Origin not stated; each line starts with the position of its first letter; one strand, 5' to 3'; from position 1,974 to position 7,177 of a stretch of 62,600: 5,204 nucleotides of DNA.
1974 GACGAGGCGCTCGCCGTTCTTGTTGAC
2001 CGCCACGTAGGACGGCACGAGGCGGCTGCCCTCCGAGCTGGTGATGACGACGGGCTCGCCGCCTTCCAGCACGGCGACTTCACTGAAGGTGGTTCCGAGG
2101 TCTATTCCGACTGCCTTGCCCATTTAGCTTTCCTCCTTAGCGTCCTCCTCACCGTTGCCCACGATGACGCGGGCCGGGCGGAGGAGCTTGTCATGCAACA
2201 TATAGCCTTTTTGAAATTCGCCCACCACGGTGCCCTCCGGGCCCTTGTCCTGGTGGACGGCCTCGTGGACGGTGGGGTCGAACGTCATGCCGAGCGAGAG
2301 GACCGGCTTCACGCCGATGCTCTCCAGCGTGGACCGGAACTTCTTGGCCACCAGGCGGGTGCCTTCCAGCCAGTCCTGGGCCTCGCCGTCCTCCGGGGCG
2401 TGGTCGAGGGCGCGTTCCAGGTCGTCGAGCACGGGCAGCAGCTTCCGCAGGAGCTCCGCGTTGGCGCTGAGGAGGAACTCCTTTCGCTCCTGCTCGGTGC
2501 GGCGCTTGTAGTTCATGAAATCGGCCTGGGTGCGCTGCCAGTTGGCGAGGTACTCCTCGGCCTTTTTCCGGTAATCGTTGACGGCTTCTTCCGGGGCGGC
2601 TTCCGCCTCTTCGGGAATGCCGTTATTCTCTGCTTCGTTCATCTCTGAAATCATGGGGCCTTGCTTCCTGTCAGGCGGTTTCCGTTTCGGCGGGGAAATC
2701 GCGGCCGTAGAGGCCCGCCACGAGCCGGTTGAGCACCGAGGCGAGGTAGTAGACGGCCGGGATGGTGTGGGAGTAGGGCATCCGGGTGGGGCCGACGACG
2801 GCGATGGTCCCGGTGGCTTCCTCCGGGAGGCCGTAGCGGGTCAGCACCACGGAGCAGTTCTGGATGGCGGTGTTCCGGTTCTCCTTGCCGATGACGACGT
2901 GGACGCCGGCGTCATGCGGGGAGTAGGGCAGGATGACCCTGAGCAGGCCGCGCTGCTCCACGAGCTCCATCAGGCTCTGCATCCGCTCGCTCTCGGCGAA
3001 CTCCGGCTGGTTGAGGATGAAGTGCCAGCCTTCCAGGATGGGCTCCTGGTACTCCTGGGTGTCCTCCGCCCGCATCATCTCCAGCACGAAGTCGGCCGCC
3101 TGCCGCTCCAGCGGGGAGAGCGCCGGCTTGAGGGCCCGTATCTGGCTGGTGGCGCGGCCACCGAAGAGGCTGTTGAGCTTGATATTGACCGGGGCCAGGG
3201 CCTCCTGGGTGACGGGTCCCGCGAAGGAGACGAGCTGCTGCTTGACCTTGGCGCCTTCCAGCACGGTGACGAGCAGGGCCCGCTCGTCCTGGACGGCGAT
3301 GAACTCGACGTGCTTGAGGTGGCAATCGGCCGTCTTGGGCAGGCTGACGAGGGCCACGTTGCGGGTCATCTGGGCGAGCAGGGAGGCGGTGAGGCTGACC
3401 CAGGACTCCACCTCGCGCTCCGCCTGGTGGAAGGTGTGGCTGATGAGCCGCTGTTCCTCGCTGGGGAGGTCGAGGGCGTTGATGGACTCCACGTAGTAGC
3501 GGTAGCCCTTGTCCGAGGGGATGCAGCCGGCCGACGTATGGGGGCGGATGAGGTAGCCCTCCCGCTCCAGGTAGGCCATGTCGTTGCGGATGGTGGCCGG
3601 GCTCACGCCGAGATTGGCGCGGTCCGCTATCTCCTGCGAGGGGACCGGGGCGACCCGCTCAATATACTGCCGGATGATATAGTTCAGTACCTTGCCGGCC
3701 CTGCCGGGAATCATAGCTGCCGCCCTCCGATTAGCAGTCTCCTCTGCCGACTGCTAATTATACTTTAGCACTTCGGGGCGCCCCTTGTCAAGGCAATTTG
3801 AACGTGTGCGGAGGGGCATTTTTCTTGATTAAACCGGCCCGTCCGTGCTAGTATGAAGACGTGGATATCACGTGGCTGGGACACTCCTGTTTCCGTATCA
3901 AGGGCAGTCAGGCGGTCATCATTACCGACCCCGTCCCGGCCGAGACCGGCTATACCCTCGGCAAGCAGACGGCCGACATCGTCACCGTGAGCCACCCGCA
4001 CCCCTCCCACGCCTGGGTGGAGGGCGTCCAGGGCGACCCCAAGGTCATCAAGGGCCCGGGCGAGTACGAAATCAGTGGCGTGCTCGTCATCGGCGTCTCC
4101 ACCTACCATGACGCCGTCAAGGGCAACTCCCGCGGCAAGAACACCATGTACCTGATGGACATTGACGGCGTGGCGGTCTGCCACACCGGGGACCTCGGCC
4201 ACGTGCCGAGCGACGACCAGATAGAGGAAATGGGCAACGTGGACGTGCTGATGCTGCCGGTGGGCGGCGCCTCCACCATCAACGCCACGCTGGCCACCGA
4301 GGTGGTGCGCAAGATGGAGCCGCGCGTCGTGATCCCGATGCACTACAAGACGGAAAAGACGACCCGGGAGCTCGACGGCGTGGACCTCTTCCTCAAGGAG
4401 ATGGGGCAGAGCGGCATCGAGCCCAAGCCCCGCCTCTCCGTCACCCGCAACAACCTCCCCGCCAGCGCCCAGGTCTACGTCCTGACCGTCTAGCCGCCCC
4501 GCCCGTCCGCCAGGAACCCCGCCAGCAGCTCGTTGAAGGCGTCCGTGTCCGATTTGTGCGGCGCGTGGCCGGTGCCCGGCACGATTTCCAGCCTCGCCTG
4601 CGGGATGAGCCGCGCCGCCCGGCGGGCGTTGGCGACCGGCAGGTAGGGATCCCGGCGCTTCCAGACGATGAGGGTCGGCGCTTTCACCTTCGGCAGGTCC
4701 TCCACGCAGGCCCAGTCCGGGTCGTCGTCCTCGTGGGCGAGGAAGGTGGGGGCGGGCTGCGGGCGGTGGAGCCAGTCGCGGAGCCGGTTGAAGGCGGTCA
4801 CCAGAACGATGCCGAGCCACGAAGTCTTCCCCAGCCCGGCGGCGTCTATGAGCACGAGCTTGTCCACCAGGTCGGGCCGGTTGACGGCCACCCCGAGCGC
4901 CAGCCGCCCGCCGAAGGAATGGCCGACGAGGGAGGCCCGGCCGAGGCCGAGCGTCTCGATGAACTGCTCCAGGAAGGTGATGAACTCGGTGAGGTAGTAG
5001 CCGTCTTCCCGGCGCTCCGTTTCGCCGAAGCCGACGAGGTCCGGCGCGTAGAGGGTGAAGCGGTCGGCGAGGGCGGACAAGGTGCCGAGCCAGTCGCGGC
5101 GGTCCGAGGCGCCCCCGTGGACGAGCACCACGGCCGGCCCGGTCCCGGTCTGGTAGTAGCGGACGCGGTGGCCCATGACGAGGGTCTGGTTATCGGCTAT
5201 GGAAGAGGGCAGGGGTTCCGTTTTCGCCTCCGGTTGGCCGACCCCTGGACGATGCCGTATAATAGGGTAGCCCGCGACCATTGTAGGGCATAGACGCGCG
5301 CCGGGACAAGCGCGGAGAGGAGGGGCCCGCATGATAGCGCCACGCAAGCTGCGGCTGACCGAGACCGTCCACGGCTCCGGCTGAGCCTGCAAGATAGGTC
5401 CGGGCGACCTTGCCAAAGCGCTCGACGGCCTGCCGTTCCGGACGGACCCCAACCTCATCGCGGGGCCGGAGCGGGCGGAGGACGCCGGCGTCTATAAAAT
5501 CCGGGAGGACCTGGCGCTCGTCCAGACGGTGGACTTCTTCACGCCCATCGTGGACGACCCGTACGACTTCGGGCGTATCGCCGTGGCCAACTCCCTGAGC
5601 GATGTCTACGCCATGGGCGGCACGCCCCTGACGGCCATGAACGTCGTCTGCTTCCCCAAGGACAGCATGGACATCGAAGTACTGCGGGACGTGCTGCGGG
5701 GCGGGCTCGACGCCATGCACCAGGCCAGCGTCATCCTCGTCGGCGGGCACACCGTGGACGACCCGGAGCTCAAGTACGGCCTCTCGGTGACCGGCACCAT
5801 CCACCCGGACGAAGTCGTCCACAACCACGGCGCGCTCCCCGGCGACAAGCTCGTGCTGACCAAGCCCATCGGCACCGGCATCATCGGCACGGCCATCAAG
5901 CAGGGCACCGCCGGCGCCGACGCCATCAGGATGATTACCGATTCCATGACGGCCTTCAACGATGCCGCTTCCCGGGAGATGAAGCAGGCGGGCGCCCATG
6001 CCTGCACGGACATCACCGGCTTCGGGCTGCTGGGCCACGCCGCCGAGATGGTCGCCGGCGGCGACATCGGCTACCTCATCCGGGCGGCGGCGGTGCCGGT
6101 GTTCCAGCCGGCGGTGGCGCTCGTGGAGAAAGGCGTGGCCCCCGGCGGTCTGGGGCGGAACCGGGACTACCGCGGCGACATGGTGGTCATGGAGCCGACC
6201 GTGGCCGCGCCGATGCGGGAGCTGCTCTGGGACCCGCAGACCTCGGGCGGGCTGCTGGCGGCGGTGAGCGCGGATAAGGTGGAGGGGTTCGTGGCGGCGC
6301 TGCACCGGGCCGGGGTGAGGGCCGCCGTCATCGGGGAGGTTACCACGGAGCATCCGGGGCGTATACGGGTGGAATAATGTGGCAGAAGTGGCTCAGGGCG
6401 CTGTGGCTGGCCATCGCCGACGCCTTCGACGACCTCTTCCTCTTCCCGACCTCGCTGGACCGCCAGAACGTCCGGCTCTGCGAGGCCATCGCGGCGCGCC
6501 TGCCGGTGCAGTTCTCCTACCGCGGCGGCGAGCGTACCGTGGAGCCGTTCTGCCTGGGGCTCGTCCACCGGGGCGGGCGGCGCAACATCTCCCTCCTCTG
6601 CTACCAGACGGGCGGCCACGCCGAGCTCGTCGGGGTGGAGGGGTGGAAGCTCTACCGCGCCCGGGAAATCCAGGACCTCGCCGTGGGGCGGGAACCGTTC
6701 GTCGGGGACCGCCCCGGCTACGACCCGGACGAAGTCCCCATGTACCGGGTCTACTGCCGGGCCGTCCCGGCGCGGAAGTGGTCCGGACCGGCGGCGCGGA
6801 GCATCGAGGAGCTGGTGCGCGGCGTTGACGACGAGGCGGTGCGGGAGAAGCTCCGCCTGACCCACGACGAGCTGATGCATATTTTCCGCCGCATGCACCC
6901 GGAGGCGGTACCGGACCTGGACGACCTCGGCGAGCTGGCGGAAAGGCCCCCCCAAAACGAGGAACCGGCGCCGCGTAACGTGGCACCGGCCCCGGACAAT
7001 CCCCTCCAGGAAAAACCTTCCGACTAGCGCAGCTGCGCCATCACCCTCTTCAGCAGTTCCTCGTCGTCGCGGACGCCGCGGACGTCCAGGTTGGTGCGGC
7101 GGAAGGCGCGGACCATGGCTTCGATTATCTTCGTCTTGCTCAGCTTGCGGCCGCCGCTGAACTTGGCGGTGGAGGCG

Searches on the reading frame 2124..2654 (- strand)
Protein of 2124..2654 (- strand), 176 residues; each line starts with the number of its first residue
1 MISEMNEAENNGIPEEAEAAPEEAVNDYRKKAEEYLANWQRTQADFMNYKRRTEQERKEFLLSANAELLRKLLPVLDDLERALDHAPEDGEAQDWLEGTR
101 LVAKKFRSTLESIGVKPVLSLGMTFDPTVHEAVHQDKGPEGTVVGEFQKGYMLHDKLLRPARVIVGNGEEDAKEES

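Call 12: search_protein_families(library=pfam, proteins=[window:2124-2654:-], max_evalue=0.0001)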
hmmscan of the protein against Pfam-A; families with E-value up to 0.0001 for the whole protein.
window:2124-2654:- (176 aa): 1 family
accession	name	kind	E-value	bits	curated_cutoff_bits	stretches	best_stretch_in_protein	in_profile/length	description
PF01025.24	GrpE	-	4.9e-44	150.4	25.8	1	9-166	4-164/165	GrpE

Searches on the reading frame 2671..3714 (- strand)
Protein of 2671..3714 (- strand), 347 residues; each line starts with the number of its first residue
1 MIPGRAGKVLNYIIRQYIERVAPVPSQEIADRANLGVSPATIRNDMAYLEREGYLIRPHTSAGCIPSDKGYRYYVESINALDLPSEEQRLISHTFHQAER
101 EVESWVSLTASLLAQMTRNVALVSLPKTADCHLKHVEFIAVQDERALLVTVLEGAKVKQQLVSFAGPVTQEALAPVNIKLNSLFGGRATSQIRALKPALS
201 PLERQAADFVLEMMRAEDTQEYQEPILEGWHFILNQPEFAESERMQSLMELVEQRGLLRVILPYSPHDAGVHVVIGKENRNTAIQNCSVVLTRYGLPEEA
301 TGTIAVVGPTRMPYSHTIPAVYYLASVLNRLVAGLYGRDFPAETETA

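Call 12: search_protein_families(library=pfam, proteins=[window:2671-3714:-], max_evalue=0.0001)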
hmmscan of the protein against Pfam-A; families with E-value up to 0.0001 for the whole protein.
window:2671-3714:- (347 aa): 3 families
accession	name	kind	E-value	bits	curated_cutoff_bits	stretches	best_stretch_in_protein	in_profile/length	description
PF01628.27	HrcA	-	6.4e-47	160.7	22.2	1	104-318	2-215/215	HrcA protein C terminal domain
PF08220.18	HTH_DeoR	-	3e-07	30.5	21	1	33-63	22-52/57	DeoR-like helix-turn-helix domain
PF08279.18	HTH_11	-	8.6e-06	26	25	1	10-56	2-46/55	HTH domain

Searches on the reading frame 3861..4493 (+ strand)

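Call 12: search_protein_families(library=pfam, proteins=[window:3861-4493:+], max_evalue=0.0001)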
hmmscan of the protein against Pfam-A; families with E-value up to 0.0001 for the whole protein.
window:3861-4493:+ (210 aa): 2 families
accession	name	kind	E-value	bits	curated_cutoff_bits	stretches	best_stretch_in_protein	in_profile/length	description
PF13483.12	Lactamase_B_3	-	4.4e-54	183.2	24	1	3-161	2-160/160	Beta-lactamase superfamily domain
PF12706.13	Lactamase_B_2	-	4.7e-10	39.8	27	1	77-162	106-200/200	Beta-lactamase superfamily domain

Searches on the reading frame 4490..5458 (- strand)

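Call 12: search_protein_families(library=pfam, proteins=[window:4490-5458:-], max_evalue=0.0001)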
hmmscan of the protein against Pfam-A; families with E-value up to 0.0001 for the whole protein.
window:4490-5458:- (322 aa): 4 families
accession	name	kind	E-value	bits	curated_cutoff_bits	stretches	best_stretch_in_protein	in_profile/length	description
PF00561.26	Abhydrolase_1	-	1.5e-28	100.6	25.8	2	108-206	1-102/245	alpha/beta hydrolase fold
PF12697.13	Abhydrolase_6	-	1.2e-23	85.3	26.3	1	110-310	1-216/217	Alpha/beta hydrolase family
PF12146.15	Hydrolase_4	-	2.3e-11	43.9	27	1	109-226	6-133/239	Serine aminopeptidase, S33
PF08386.16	Abhydrolase_4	-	1.3e-06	28.9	21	1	253-320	28-95/103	TAP-like protein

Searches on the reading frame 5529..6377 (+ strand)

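Call 12: search_protein_families(library=pfam, proteins=[window:5529-6377:+], max_evalue=0.0001)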
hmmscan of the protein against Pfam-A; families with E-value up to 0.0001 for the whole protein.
window:5529-6377:+ (282 aa): 2 families
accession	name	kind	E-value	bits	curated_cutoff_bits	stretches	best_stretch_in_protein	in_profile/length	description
PF00586.29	AIRS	-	1.1e-22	81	24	1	3-90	22-111/112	AIR synthase related protein, N-terminal domain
PF02769.27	AIRS_C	-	1.8e-21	77.3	23.1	1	104-281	2-155/156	AIR synthase related protein, C-terminal domain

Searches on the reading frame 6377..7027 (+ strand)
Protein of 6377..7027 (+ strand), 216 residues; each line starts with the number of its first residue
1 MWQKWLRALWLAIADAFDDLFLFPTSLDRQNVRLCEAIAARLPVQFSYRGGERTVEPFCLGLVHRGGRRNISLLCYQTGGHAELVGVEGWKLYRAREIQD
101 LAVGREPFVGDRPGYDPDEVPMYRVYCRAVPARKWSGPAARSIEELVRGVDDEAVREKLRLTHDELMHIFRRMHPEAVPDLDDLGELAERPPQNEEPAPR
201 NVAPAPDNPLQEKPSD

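Call 12: search_protein_families(library=pfam, proteins=[window:6377-7027:+], max_evalue=0.0001)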
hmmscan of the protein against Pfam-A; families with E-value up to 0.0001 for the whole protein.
window:6377-7027:+ (216 aa): 0 families

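Call 63: search_protein_families(library=pfam, proteins=[window:6377-7027:+], max_evalue=0.01)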
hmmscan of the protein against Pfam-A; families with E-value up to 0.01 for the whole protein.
window:6377-7027:+ (216 aa): 1 family
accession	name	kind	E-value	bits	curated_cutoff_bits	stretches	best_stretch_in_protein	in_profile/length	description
PF13280.12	WYL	-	0.0075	16.7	21.8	0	34-101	6-68/70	WYL domain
